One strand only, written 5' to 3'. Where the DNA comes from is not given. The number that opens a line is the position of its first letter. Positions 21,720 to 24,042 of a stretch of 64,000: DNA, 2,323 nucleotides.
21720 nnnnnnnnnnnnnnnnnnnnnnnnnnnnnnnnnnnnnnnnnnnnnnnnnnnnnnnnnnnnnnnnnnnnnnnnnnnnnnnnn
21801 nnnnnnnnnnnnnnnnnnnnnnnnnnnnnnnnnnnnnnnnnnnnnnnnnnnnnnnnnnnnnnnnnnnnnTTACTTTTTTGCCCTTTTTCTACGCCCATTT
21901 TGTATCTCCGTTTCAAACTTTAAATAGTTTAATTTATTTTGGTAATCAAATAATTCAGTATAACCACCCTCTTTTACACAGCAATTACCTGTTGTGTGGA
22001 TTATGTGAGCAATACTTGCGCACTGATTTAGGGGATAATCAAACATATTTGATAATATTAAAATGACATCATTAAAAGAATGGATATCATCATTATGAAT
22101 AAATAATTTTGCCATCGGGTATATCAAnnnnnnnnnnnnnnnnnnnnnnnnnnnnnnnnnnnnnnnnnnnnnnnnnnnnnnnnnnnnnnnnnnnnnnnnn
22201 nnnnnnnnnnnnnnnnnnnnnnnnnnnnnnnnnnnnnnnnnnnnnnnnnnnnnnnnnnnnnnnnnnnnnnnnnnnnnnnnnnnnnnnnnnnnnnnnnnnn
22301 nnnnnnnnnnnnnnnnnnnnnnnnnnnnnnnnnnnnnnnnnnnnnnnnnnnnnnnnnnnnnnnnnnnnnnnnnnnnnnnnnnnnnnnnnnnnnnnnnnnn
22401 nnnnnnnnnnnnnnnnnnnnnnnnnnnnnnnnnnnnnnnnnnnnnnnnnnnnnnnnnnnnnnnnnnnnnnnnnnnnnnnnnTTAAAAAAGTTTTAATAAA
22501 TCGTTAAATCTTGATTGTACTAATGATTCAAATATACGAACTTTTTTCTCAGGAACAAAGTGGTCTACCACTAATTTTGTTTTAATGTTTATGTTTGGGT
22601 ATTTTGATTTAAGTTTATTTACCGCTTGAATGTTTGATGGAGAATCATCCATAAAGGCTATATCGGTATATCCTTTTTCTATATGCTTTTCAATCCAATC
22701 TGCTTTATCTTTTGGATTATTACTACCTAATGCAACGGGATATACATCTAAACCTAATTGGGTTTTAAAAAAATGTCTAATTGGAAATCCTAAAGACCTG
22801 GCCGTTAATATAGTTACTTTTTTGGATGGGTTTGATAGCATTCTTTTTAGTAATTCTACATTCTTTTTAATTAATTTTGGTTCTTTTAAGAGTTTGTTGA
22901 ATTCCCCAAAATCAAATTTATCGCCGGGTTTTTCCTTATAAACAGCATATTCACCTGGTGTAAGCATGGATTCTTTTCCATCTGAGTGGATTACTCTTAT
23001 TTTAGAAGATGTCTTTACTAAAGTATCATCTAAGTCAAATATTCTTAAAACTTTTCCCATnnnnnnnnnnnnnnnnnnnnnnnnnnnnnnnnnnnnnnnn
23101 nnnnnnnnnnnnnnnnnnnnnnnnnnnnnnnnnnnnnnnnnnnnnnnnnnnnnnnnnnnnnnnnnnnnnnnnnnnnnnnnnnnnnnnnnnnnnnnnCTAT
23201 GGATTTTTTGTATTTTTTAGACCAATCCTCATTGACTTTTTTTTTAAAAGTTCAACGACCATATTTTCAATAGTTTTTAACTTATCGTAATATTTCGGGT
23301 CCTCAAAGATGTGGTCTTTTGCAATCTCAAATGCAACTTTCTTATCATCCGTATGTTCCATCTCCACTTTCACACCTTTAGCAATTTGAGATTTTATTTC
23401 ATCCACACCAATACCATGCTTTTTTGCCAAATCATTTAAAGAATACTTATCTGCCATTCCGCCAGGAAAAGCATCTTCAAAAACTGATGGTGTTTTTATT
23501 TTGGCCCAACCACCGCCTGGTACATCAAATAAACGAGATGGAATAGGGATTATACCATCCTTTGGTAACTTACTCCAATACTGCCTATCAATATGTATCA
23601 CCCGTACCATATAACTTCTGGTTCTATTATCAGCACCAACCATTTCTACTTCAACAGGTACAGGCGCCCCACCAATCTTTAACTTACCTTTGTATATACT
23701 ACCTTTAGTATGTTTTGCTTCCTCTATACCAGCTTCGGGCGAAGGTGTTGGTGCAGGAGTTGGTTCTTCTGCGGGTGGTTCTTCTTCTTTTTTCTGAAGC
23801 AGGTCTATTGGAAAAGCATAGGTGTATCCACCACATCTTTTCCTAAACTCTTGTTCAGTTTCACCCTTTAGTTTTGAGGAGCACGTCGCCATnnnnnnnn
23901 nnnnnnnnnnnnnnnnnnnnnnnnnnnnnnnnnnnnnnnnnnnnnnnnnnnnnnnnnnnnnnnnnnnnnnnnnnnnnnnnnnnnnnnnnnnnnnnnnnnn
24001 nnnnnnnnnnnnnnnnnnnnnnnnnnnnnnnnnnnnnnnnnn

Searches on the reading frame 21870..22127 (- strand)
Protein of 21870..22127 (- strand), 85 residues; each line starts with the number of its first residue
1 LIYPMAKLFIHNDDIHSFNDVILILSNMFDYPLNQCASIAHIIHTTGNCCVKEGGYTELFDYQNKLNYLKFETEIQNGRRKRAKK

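Call 3: search_protein_families(library=pfam, proteins=[window:21870-22127:-], max_evalue=0.1)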
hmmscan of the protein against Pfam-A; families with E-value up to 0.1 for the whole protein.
window:21870-22127:- (85 aa): 1 family
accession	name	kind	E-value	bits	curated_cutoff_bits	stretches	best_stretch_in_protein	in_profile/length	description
PF02617.22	ClpS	-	1.6e-10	41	23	1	4-67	4-67/80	ATP-dependent Clp protease adaptor protein ClpS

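Call 4: search_protein_families(library=phrogs, proteins=[window:21870-22127:-], max_evalue=0.01)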
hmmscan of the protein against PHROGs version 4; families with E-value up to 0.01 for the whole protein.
window:21870-22127:- (85 aa): 0 families

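Call 20: search_solved_structures(query=window:21870-22127:-, max_evalue=0.01, show_alignments=3)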
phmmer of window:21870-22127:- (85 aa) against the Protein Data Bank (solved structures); distinct sequences matched with E-value up to 0.01: 7.
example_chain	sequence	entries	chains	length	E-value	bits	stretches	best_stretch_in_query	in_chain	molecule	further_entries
8bu0_A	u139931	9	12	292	1.7e-06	31.1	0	43-68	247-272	Consensus tetratricopeptide repeat protein | Crystal structure of an 8-repeat consensus TPR superhelix with Zinc. | Monomer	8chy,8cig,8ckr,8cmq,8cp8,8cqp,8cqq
9qhb_A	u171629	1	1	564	2.2e-05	27.6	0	43-66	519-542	Engineered tetratricopeptide repeat protein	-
9qhc_A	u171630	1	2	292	0.00012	25.2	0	43-66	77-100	Engineered tetratricopeptide repeat protein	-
8ch0_A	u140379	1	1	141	0.00028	24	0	43-66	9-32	Consensus tetratricopeptide repeat protein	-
2fo7_A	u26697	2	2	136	0.00056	23.1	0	43-66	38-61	SYNTHETIC CONSENSUS TPR PROTEIN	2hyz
1na0_A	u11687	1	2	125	0.0039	20.4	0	43-67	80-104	designed protein CTPR3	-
2wqh_A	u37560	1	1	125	0.0074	19.5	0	42-67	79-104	CTPR3Y3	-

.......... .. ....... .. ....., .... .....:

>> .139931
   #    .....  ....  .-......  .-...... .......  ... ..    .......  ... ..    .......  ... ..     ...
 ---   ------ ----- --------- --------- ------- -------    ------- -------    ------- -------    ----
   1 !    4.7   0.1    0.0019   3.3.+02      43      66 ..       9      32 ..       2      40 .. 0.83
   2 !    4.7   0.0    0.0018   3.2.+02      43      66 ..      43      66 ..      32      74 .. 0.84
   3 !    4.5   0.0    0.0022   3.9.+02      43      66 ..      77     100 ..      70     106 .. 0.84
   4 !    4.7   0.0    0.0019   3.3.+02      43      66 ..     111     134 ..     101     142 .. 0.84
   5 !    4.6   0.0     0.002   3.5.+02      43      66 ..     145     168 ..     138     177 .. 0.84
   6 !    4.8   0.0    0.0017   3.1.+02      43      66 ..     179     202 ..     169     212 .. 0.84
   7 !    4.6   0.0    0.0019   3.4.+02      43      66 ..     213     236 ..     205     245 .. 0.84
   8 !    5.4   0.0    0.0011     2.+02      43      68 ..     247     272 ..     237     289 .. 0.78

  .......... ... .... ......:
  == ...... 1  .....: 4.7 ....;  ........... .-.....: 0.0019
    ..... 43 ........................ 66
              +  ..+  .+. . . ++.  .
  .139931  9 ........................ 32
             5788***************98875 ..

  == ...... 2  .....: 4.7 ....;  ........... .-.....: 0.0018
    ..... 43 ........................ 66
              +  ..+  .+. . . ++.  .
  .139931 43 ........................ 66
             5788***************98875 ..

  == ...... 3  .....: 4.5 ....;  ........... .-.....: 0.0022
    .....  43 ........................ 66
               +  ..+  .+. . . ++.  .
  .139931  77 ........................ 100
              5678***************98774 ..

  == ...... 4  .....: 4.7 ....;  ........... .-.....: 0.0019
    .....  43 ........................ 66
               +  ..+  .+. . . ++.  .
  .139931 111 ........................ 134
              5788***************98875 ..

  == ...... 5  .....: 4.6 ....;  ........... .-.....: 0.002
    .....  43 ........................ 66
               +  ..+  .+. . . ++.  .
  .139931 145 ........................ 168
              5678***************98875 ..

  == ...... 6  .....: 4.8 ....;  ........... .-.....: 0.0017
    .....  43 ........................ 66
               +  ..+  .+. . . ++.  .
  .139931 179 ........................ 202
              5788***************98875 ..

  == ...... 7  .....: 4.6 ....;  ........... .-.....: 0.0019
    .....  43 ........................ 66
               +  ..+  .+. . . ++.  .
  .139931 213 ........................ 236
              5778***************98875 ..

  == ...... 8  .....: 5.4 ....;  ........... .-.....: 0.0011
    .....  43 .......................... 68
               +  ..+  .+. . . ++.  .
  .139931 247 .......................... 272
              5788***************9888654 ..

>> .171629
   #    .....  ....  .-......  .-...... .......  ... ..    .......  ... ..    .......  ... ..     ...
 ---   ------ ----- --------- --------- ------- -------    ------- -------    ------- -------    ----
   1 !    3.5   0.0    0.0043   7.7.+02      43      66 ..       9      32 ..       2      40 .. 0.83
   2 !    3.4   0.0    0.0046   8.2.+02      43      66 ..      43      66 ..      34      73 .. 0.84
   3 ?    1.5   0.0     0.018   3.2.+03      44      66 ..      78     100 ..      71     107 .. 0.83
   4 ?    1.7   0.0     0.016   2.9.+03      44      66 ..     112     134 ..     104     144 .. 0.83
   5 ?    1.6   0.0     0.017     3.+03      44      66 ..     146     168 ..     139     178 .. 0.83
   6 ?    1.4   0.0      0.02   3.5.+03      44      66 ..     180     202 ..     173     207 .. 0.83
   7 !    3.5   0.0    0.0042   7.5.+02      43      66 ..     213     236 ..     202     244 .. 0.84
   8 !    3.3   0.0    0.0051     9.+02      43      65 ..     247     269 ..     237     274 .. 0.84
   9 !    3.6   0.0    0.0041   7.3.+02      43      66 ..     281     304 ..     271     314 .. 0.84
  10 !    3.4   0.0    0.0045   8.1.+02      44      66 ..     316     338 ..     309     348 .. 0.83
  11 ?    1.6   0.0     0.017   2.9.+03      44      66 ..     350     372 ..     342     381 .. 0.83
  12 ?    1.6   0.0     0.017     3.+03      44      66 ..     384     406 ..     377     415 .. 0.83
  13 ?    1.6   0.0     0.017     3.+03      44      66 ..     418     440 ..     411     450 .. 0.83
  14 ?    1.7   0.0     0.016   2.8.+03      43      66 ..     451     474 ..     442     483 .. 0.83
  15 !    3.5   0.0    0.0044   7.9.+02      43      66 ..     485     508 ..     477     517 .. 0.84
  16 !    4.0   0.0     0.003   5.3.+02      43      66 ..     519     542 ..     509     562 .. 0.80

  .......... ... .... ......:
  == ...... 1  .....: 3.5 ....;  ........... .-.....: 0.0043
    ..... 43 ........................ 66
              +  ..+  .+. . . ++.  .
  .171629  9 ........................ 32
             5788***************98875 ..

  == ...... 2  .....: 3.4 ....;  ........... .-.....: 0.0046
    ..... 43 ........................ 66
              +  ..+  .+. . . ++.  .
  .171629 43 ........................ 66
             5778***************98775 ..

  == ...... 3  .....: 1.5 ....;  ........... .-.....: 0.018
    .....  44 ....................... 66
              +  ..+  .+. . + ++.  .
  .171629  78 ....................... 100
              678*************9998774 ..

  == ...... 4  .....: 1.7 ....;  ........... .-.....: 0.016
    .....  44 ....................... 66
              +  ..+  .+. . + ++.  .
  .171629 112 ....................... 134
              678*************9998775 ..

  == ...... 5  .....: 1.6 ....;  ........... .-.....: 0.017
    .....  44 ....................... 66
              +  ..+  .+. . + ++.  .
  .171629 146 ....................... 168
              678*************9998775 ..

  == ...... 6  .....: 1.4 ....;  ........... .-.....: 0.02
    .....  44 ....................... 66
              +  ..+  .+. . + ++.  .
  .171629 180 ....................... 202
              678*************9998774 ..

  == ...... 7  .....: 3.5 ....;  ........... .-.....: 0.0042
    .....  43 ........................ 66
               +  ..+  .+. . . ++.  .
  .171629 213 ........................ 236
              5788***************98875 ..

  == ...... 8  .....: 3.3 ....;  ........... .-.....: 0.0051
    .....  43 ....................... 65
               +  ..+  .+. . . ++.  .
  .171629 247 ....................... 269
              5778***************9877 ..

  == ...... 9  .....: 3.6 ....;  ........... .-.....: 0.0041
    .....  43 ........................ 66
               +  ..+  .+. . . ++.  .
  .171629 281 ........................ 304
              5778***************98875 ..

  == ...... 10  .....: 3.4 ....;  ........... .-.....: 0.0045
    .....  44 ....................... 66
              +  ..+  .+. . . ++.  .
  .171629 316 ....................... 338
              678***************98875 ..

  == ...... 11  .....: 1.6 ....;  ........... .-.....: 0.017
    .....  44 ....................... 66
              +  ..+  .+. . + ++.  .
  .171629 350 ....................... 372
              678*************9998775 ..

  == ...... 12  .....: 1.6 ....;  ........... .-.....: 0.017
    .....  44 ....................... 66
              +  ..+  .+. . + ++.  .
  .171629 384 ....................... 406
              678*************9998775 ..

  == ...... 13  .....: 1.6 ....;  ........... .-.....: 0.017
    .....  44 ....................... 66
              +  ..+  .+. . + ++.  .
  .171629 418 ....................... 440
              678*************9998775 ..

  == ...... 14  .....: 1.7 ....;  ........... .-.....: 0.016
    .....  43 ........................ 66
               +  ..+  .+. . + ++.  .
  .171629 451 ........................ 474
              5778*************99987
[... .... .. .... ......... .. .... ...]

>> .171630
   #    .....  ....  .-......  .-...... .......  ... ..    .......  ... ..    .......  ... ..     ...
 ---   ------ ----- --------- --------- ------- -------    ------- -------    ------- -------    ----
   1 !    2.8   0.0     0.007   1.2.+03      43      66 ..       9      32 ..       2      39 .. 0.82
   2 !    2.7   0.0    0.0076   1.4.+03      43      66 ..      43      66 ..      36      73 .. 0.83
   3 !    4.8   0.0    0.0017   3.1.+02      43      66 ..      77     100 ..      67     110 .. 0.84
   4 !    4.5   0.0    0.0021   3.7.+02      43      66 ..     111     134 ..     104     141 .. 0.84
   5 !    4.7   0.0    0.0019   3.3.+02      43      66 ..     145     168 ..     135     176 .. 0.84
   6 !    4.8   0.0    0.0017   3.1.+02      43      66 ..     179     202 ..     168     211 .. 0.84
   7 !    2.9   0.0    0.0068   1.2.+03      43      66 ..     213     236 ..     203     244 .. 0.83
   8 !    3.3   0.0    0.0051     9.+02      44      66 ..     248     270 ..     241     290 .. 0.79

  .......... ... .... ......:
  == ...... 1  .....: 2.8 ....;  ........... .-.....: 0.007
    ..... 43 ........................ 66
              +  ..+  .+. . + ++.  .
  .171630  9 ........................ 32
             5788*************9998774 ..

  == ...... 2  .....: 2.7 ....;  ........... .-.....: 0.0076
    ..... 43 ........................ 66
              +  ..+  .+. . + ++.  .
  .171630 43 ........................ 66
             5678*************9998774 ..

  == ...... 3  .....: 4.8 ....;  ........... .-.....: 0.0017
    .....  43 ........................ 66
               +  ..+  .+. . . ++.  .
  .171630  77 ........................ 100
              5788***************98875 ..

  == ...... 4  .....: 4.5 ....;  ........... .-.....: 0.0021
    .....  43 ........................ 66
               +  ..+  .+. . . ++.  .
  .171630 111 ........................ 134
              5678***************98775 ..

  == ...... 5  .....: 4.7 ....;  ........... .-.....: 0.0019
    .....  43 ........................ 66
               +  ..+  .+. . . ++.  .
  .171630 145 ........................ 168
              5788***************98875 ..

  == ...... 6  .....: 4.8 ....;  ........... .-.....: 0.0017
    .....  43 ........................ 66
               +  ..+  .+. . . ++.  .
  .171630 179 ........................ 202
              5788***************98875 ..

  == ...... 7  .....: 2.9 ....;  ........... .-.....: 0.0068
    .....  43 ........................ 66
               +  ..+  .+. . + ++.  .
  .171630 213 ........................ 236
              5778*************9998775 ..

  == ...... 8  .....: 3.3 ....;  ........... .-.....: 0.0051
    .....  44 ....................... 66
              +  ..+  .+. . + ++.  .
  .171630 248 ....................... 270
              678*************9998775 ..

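Call 48: search_dna_similar(query=window:21870-22127:-, collection=phages, mode=protein, max_rows=25, max_evalue=0.001)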
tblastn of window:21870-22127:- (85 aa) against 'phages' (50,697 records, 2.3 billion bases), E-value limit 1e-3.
Records with a match: 2; places in all: 2; records where one place covers at least 80% of the query: 0.
Best place of each record, by identity: <60% 2.
By first word of the organism name: uncultured 2.
By host as written in the record: - 2.
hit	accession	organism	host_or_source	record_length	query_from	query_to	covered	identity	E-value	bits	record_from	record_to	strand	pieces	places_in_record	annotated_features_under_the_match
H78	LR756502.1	uncultured phage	metagenomic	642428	7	66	71%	41.7%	1e-5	47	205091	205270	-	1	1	record has no annotation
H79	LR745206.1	uncultured phage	metagenomic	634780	7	67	72%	39.3%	3e-5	45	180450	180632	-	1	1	record has no annotation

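Call 62: search_protein_families(library=ncbifam, proteins=[window:21870-22127:-], max_evalue=0.01)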
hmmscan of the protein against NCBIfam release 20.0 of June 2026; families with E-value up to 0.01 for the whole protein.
window:21870-22127:- (85 aa): 3 families
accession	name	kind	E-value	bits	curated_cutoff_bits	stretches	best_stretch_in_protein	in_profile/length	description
NF000669.1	PRK00033.1-2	equivalog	0.0042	17.1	149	1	4-49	14-59/94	ATP-dependent Clp protease adapter ClpS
NF009565.0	PRK13019.1-5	equivalog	0.0051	16.8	158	1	3-62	21-81/98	ATP-dependent Clp protease adapter ClpS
NF000670.0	PRK00033.1-3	equivalog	0.0067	16.5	143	1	5-49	27-71/106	ATP-dependent Clp protease adapter ClpS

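Call 70: find_homologous_proteins(query=window:21870-22127:-, max_evalue=0.001)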
Query window:21870-22127:- (85 aa): 2 proteins with E <= 0.001 among 2 candidates.
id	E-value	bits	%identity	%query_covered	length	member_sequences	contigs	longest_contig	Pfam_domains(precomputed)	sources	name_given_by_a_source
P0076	8.1e-47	174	96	95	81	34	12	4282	PF02617.23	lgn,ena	-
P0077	1.6e-42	160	88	95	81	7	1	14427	PF02617.23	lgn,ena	-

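Call 77: search_protein_representatives(protein=window:21870-22115:-)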
Query: 81 residues. Proteins with E-value up to 0.001 (for the whole library): 54; up to 1e-10: 2; up to 1e-30: 1. The best 54 are listed.
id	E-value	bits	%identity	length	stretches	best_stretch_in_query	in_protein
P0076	1.8e-47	174.2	96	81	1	1-81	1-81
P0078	2.1e-13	65.8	20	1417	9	12-72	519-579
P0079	3.7e-08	49.1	39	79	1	2-73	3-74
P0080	1.8e-07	47.0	25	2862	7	45-75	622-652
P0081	2.3e-07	46.6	39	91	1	4-67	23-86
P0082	3.7e-07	46.0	49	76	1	1-51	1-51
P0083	1.1e-06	44.5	39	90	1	3-71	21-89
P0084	1.2e-06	44.4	47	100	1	3-62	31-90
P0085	1.3e-06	44.2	39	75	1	3-58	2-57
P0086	2.6e-06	43.3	37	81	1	1-79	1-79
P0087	4.3e-06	42.6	35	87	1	3-67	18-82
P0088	5.4e-06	42.3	49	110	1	3-51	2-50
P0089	5.9e-06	42.1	44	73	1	3-57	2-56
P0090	9.8e-06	41.4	49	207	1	3-51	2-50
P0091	1.0e-05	41.4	34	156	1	4-70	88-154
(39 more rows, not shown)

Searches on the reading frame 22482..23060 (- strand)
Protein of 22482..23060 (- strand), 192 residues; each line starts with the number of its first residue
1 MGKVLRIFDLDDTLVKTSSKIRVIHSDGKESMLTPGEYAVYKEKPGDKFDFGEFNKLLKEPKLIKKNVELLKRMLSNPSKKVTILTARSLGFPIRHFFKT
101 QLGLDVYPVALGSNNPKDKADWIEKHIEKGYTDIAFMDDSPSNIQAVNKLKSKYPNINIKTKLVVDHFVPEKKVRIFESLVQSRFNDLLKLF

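Call 61: search_protein_families(library=pfam, proteins=[window:22482-23060:-], max_evalue=0.01)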
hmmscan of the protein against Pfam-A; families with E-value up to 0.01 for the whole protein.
window:22482-23060:- (192 aa): 2 families
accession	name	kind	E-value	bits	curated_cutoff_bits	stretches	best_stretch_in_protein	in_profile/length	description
PF11019.14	DUF2608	-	0.00011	22.3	22.6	0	3-90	18-109/244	Protein of unknown function (DUF2608)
PF00702.32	Hydrolase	-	0.0018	19.2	26.4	0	68-146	104-186/191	haloacid dehalogenase-like hydrolase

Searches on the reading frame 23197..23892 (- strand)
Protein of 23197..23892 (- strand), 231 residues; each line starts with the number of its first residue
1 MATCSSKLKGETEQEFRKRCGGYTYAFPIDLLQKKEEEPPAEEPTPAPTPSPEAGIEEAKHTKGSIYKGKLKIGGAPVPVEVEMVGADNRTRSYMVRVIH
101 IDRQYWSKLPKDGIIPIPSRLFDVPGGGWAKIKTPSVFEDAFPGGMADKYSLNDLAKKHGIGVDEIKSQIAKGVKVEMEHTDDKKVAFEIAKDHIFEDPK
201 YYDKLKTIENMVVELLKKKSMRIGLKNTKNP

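Call 61: search_protein_families(library=pfam, proteins=[window:23197-23892:-], max_evalue=0.01)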
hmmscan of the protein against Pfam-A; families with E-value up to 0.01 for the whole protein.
window:23197-23892:- (231 aa): 1 family
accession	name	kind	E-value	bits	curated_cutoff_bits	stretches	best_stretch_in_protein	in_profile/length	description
PF18905.5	DUF5661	-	6e-14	52.6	27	1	154-210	3-64/65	Protein of unknown function (DUF5661)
